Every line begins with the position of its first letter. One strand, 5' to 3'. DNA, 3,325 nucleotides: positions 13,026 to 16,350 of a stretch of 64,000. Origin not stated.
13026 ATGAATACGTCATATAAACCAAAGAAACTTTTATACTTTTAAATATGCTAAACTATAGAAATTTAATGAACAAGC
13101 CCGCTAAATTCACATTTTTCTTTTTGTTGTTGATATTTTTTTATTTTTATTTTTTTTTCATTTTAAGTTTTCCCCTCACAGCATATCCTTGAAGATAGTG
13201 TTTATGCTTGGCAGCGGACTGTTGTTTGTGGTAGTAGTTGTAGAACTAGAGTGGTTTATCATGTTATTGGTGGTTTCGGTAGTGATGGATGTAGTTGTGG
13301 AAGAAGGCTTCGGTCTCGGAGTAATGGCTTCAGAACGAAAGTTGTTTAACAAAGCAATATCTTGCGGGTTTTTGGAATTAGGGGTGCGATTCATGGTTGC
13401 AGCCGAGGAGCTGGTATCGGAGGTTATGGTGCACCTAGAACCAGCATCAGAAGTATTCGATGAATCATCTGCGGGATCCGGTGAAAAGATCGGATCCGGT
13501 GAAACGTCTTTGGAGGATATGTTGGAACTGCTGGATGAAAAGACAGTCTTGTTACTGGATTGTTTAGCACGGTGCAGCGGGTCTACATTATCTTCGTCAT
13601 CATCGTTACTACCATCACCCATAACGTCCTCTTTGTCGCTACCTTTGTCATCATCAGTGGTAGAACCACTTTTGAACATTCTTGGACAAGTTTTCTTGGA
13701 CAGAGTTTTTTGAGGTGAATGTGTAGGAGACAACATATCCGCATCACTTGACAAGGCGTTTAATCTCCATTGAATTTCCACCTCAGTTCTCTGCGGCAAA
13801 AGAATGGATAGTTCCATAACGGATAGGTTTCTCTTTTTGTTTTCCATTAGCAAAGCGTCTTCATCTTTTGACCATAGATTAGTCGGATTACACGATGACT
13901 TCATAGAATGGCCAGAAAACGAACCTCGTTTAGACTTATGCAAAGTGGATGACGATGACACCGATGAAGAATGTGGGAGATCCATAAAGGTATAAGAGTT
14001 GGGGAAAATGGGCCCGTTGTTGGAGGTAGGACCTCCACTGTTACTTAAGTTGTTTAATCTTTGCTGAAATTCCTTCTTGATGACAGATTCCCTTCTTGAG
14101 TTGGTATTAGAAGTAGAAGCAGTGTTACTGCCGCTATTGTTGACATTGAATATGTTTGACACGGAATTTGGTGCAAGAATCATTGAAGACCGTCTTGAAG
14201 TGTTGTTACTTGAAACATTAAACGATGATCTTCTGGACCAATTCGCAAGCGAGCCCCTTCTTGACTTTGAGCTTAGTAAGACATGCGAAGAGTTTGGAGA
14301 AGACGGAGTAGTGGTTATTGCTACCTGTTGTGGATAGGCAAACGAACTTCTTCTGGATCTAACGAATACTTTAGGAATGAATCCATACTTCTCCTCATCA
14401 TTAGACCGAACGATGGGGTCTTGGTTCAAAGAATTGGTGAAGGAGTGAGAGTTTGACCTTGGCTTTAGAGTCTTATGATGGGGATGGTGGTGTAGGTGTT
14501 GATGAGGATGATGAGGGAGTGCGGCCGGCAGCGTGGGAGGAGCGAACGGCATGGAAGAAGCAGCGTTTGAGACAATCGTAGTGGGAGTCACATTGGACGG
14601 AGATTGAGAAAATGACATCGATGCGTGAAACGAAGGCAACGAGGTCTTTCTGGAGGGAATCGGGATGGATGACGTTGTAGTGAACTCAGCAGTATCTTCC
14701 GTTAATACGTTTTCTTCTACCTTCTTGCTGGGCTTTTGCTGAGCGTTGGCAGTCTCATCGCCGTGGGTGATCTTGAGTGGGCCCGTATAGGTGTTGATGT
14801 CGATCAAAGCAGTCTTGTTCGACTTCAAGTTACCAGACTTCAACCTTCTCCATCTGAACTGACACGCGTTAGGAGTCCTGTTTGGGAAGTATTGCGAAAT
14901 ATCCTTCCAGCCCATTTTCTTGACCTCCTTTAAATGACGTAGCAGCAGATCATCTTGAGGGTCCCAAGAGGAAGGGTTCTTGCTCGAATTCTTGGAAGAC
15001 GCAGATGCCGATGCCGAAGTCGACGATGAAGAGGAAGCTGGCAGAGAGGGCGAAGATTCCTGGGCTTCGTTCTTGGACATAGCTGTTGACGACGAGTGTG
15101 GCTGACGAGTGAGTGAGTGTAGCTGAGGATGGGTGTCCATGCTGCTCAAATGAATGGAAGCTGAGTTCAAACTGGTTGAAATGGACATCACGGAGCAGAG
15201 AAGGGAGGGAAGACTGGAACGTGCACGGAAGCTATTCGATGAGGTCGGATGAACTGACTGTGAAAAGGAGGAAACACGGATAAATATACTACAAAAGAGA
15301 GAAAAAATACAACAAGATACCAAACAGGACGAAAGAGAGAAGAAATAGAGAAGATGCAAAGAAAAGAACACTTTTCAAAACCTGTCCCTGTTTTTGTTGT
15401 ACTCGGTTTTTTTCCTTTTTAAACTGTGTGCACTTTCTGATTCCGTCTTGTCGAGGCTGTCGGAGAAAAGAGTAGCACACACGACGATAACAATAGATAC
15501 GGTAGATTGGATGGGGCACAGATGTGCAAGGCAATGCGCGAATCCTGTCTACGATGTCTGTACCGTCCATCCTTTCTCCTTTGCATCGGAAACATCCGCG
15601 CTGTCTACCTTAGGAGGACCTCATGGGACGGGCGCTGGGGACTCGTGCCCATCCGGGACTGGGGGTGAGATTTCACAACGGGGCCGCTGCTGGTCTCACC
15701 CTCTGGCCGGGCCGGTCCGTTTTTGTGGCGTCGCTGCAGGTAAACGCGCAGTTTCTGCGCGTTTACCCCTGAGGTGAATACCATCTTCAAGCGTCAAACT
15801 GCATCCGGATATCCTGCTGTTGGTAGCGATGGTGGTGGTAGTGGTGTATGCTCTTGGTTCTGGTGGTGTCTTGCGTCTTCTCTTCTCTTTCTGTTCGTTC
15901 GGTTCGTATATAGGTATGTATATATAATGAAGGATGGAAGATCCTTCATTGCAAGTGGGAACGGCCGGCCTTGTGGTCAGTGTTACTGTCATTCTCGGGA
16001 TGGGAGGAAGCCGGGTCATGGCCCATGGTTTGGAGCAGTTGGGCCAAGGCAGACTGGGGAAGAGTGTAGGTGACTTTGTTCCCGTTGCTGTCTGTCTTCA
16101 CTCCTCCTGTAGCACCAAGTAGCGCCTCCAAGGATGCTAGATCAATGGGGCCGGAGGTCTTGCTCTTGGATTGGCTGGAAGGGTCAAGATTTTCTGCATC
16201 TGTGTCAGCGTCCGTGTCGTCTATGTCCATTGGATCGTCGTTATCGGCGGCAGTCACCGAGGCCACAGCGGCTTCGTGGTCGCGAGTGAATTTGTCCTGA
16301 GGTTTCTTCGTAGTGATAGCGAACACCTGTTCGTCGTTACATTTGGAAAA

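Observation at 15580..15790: GC-rich island with a perfect 12-bp-arm hairpin between DOT6 and PTC2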

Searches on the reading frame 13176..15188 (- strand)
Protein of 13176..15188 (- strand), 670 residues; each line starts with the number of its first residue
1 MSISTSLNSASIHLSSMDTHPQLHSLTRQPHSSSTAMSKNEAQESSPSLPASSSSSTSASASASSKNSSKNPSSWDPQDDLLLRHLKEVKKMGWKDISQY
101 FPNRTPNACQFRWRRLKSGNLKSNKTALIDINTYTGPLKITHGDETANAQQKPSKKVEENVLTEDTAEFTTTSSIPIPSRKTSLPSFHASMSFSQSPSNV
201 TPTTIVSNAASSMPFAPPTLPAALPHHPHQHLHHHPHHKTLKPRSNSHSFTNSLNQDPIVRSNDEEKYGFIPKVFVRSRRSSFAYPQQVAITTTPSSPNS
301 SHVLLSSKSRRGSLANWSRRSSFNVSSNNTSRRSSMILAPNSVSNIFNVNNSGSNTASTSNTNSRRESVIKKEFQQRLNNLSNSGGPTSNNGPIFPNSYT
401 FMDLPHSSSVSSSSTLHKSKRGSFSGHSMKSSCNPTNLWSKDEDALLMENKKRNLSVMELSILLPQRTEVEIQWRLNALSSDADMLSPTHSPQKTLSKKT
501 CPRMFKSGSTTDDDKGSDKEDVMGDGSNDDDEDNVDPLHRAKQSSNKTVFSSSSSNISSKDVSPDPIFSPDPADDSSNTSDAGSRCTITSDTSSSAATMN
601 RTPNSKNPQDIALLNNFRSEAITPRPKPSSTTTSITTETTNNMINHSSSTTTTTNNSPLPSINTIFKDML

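Call 11: find_homologous_proteins(query=window:13176-15188:-, max_evalue=1e-20)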
Query window:13176-15188:- (670 aa): 175 proteins with E <= 1e-20 among 8000 candidates; the best 120 are listed.
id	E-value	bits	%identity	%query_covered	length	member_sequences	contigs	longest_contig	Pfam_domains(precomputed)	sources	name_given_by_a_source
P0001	0.0e+0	1374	99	97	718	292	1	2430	PF00249.38,PF13921.13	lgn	-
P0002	0.0e+0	1275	90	100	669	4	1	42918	PF00249.38,PF13921.13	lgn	-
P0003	0.0e+0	1094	78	100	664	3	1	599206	PF00249.38,PF13921.13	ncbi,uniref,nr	ncbi:hypothetical protein SMKI_05G1730 [Saccharomyces mikatae IFO 1815]|uniref:Dot6p n=1 Tax=Sacchar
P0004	9.8e-292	987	73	100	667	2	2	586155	PF00249.38,PF13921.13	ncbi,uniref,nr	ncbi:hypothetical protein N7582_001559 [Saccharomyces uvarum]|uniref:Transcriptional regulatory prot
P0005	1.2e-291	987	74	100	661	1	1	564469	PF00249.38,PF13921.13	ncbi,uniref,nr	ncbi:hypothetical protein SUVZ_05G1680 [Saccharomyces uvarum]|uniref:Transcriptional regulatory prot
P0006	1.6e-281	954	71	100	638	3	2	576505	PF00249.38,PF13921.13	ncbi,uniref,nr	ncbi:hypothetical protein SEUBUCD646_0E01760 [Saccharomyces eubayanus]|uniref:Myb-like domain-contai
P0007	1.3e-267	908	72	100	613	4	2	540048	PF00249.38,PF13921.13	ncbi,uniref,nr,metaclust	ncbi:hypothetical protein SKDZ_05G1670 [Saccharomyces kudriavzevii ZP591]|uniref:Dot6p n=1 Tax=Sacch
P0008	1.4e-157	544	71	61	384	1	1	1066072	PF00249.38,PF13921.13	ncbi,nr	ncbi:CFC_collapsed_G0057490.mRNA.1.CDS.1 [Saccharomyces cerevisiae]|nr:CFC_collapsed_G0057490.mRNA.1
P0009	1.2e-86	310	41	72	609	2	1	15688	PF00249.38,PF13921.13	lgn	-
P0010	1.2e-81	294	41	74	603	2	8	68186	PF00249.38,PF13921.13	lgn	-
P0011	6.6e-76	275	37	83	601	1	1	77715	PF00249.38,PF13921.13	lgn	-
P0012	4.2e-75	272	37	80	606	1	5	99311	PF00249.38,PF13921.13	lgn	-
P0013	6.1e-75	271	37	90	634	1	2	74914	PF00249.38,PF13921.13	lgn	-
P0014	9.0e-75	271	37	90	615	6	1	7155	PF00249.38,PF13921.13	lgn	-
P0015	5.4e-74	268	38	82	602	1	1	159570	PF00249.38,PF13921.13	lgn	-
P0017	2.5e-73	266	65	17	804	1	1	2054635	PF00249.38,PF13921.13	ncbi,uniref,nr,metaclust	ncbi:Dot6p NDAI_0A01770 [Naumovozyma dairenensis CBS 421]|uniref:Uncharacterized protein n=1 Tax=Nau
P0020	2.4e-71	260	38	73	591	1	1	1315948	PF00249.38,PF13921.13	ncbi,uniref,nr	ncbi:hypothetical protein HG536_0B05480 [Torulaspora globosa]|uniref:Myb-like domain-containing prot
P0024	3.4e-68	249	35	81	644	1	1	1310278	PF00249.38,PF13921.13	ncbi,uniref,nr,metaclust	ncbi:Dot6p KNAG_0C03670 [Huiozyma naganishii CBS 8797]|uniref:Myb-like domain-containing protein n=1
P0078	8.1e-41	159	33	61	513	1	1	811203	PF00249.38,PF13921.13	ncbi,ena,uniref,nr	ncbi:hypothetical protein SMKI_02G0590 [Saccharomyces mikatae IFO 1815]|uniref:Dot6p n=1 Tax=Sacchar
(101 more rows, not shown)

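Call 12: find_encoding_contigs(protein=P0002, flank=4000, max_places=2)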
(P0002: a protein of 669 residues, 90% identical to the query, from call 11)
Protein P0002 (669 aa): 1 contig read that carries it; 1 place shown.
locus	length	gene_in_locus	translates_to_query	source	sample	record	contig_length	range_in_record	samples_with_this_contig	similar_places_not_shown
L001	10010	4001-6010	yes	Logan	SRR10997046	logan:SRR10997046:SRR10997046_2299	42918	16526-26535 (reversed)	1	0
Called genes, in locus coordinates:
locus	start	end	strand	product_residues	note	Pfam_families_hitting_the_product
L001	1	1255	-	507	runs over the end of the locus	PF04715:, PF00425:Chorismate_bind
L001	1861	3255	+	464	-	PF00481:PP2C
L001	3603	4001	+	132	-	-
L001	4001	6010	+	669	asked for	PF00249:Myb_DNA-binding, PF13921:Myb_DNA-bind_6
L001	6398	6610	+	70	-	PF03911:Sec61_beta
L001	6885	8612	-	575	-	PF00587:tRNA-synt_2b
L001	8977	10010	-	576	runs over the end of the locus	PF00291:PALP, PF00585:Thr_dehydrat_C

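Call 13: find_encoding_contigs(protein=P0003, flank=4000, max_places=2)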
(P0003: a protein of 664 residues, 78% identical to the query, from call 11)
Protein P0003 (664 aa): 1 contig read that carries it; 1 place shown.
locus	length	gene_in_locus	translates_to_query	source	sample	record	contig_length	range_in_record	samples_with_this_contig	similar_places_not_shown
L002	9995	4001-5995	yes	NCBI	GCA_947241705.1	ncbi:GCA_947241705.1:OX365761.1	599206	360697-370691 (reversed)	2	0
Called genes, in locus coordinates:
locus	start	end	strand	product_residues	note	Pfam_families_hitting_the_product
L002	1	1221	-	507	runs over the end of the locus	PF04715:, PF00425:Chorismate_bind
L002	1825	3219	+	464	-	PF00481:PP2C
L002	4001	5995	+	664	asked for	PF00249:Myb_DNA-binding, PF13921:Myb_DNA-bind_6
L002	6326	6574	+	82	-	PF03911:Sec61_beta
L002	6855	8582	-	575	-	PF00587:tRNA-synt_2b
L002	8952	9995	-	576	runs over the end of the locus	PF00291:PALP, PF00585:Thr_dehydrat_C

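Call 14: find_encoding_contigs(protein=P0007, flank=4000, max_places=2)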
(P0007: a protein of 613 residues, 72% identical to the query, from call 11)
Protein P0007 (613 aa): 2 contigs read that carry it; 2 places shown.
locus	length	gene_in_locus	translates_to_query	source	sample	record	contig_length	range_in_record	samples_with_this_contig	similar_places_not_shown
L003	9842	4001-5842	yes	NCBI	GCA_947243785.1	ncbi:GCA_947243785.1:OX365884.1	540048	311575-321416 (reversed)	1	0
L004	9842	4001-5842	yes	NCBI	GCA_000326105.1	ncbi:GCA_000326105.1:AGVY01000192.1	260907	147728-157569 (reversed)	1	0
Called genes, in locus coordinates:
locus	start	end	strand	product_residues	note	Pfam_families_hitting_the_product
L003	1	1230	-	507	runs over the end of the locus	PF04715:, PF00425:Chorismate_bind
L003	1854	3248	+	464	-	PF00481:PP2C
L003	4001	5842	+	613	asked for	PF00249:Myb_DNA-binding, PF13921:Myb_DNA-bind_6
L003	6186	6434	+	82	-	PF03911:Sec61_beta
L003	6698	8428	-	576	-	PF00587:tRNA-synt_2b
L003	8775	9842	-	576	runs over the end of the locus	PF00291:PALP, PF00585:Thr_dehydrat_C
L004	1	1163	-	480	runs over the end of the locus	PF04715:, PF00425:Chorismate_bind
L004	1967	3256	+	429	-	PF00481:PP2C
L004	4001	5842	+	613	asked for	PF00249:Myb_DNA-binding, PF13921:Myb_DNA-bind_6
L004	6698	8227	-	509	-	PF00587:tRNA-synt_2b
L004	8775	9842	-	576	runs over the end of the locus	PF00291:PALP, PF00585:Thr_dehydrat_C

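Call 15: find_encoding_contigs(protein=P0004, flank=4000, max_places=1)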
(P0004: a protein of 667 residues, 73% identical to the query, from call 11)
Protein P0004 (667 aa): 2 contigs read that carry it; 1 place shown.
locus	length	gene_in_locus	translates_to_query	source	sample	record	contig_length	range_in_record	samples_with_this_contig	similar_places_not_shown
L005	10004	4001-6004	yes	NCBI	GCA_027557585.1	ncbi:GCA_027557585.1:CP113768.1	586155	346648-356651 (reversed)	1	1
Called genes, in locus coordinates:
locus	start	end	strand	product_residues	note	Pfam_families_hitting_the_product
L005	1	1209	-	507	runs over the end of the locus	PF04715:, PF00425:Chorismate_bind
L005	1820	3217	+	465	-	PF00481:PP2C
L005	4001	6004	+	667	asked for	PF00249:Myb_DNA-binding, PF13921:Myb_DNA-bind_6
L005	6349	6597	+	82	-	PF03911:Sec61_beta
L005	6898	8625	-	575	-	PF00587:tRNA-synt_2b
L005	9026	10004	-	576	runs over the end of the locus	PF00291:PALP, PF00585:Thr_dehydrat_C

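Call 16: find_encoding_contigs(protein=P0006, flank=4000, max_places=1)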
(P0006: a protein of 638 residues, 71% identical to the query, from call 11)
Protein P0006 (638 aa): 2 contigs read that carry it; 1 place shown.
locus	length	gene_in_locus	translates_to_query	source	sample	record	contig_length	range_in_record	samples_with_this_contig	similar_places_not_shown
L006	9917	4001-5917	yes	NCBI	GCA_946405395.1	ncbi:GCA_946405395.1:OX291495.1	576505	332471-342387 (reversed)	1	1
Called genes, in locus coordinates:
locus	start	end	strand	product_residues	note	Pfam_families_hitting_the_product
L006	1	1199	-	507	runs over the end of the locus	PF04715:, PF00425:Chorismate_bind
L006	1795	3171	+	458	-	PF00481:PP2C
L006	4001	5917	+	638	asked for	PF00249:Myb_DNA-binding, PF13921:Myb_DNA-bind_6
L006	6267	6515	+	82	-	PF03911:Sec61_beta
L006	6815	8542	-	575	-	PF00587:tRNA-synt_2b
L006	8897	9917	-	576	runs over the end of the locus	PF00291:PALP, PF00585:Thr_dehydrat_C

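Call 26: find_encoding_contigs(protein=P0017, flank=6000, max_places=1)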
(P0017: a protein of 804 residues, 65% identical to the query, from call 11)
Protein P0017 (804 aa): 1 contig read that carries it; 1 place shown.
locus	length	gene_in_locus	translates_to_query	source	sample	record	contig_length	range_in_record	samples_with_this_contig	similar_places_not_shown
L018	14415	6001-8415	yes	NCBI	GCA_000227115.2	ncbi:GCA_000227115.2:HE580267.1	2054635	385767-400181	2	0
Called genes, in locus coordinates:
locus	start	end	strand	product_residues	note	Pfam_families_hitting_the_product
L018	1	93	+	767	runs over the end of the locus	PF08267:Meth_synt_1, PF01717:Meth_synt_2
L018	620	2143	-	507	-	PF04715:, PF00425:Chorismate_bind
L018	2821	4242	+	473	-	PF00481:PP2C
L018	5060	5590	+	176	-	-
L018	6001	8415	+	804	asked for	PF00249:Myb_DNA-binding, PF13921:Myb_DNA-bind_6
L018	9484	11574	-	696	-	PF00076:RRM_1 (weak)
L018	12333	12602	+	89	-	PF03911:Sec61_beta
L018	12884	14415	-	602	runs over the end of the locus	PF00587:tRNA-synt_2b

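Call 27: find_encoding_contigs(protein=P0024, flank=5000, max_places=1)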
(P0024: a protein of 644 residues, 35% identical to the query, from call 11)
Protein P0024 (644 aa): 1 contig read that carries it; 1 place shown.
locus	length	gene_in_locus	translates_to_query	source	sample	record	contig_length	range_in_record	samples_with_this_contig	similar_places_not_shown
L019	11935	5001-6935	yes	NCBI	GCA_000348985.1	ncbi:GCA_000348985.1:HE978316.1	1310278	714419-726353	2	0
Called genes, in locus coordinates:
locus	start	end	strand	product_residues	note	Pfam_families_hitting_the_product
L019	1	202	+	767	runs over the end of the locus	PF08267:Meth_synt_1, PF01717:Meth_synt_2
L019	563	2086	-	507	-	PF04715:, PF00425:Chorismate_bind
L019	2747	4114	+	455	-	PF00481:PP2C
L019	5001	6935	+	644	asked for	PF00249:Myb_DNA-binding (weak), PF13921:Myb_DNA-bind_6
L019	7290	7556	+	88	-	PF03911:Sec61_beta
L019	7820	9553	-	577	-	PF00291:PALP, PF00585:Thr_dehydrat_C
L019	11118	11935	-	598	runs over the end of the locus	PF01565:FAD_binding_4, PF02913:FAD-oxidase_C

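Call 29: find_encoding_contigs(protein=P0020, flank=6000, max_places=1)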
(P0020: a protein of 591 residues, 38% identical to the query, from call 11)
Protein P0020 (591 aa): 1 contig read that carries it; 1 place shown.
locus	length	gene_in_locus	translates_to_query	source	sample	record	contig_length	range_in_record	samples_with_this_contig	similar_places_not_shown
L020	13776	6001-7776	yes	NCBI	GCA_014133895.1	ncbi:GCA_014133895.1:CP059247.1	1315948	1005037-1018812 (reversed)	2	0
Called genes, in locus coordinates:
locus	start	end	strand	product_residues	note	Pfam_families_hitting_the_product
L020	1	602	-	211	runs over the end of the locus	PF01981:PTH2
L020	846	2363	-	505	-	PF04715:, PF00425:Chorismate_bind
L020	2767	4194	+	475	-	PF00481:PP2C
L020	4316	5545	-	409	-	PF01026:TatD_DNase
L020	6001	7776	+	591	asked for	PF00249:Myb_DNA-binding, PF13921:Myb_DNA-bind_6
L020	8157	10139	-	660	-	PF17772:zf-MYST, PF01853:MOZ_SAS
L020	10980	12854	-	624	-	PF00076:RRM_1 (weak)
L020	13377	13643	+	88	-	PF03911:Sec61_beta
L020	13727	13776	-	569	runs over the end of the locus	PF00587:tRNA-synt_2b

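Call 52: find_encoding_contigs(protein=P0078, flank=4000, max_places=1)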
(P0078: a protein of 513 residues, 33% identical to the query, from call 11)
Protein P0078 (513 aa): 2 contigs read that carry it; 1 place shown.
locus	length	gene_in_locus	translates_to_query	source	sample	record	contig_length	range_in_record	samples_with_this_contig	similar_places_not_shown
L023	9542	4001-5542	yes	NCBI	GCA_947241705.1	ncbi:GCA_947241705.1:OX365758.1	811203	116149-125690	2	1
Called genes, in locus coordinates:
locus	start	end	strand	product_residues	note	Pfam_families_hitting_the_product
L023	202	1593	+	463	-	PF00481:PP2C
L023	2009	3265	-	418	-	PF01026:TatD_DNase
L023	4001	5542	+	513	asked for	PF00249:Myb_DNA-binding, PF13921:Myb_DNA-bind_6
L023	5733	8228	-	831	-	PF17772:zf-MYST, PF01853:MOZ_SAS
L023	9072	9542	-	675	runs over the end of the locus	PF00076:RRM_1 (weak)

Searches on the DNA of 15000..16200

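Call 5: search_rna_families(source=window, start=15000, end=16200, threshold=evalue, max_evalue=10)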
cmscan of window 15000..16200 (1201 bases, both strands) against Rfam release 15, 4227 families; matches with E-value up to 10: 4.
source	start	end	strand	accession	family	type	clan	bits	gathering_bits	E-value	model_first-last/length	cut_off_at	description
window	15739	15802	-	RF02057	STnc40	Gene; sRNA;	-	20.7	45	1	1-70/70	no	Salmonella enterica sRNA STnc40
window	15735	15872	-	RF00506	Thr_leader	Cis-reg; leader;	-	18.4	55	1.4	1-118/118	no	Threonine operon leader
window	15742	15764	+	RF02057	STnc40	Gene; sRNA;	-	17.3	45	6.6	44-67/70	no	Salmonella enterica sRNA STnc40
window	15650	15715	+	RF03192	mir-6794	Gene; miRNA;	-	15.9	74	8.7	1-62/62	no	mir-6794 microRNA precursor family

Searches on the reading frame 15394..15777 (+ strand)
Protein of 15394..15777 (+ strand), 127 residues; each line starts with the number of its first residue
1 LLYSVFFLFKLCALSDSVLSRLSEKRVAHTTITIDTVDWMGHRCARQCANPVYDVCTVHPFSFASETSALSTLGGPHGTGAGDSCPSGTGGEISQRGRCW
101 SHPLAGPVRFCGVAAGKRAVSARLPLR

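Call 56: search_protein_families(library=pfam, proteins=[window:15394-15777:+], max_evalue=1)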
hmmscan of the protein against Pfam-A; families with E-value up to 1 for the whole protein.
window:15394-15777:+ (127 aa): 1 family
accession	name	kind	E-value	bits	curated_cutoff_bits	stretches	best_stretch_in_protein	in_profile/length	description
PF17793.6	AHD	-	0.085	13.3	27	1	6-24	40-58/61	ANC1 homology domain (AHD)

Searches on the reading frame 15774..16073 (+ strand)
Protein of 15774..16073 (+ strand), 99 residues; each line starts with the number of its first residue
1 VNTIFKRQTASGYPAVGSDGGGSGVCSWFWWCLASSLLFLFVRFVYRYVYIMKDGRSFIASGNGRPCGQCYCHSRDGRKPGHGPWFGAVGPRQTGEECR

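Call 56: search_protein_families(library=pfam, proteins=[window:15774-16073:+], max_evalue=1)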
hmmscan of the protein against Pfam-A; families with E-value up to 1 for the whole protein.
window:15774-16073:+ (99 aa): 2 families
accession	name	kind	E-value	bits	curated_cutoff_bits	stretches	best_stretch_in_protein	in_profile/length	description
PF10326.15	7TM_GPCR_Str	-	0.0051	16.7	22.4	1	27-59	87-119/307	Serpentine type 7TM GPCR chemoreceptor Str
PF04479.18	RTA1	-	0.053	13.5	24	1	26-59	141-174/208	RTA1 like protein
